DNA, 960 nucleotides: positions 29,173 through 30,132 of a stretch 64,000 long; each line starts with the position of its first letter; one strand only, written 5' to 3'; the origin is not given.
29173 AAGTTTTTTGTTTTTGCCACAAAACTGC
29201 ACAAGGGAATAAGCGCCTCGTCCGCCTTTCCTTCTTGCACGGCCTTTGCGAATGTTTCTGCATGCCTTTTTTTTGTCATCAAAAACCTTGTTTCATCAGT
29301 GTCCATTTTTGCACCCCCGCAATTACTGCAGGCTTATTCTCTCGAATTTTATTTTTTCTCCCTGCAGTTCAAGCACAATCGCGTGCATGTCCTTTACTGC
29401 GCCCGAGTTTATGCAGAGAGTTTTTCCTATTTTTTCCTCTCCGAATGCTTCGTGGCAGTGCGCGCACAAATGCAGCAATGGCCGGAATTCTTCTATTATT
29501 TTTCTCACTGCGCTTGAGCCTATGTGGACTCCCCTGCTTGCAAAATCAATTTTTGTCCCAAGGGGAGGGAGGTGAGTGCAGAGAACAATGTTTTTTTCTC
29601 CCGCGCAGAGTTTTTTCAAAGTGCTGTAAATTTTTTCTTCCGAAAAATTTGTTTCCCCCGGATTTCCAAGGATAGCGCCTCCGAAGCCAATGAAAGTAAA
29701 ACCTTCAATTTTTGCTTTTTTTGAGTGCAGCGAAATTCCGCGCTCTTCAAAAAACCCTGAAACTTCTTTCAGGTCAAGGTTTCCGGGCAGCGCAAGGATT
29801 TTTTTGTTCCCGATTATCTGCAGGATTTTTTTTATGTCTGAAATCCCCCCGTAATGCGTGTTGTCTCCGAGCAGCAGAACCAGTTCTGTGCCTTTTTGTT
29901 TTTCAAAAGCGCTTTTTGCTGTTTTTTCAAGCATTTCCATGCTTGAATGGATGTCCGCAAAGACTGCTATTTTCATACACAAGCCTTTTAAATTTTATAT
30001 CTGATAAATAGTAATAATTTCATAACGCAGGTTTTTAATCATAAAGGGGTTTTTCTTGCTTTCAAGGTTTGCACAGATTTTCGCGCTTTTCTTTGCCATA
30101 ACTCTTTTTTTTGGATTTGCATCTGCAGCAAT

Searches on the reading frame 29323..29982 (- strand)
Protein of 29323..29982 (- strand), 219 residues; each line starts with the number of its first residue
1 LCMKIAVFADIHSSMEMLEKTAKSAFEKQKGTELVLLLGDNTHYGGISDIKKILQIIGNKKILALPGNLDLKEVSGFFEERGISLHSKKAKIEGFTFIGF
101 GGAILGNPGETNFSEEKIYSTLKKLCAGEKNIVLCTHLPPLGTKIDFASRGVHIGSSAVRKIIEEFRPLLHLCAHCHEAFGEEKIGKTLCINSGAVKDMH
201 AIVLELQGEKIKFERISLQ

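Call 35: search_protein_families(library=ncbifam, proteins=[window:29323-29982:-], max_evalue=0.1)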
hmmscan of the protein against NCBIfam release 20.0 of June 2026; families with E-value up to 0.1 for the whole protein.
window:29323-29982:- (219 aa): 3 families
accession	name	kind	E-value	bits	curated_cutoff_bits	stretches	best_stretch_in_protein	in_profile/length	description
TIGR00040.1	yfcE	subfamily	0.00034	20.7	56.25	1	3-80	1-64/158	YfcE family phosphodiesterase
NF006988.0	PRK09453.1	equivalog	0.0014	18.4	117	1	3-46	1-42/183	phosphodiesterase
TIGR03729.1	acc_ester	subfamily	0.029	13.8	148.25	0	121-190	158-232/239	putative phosphoesterase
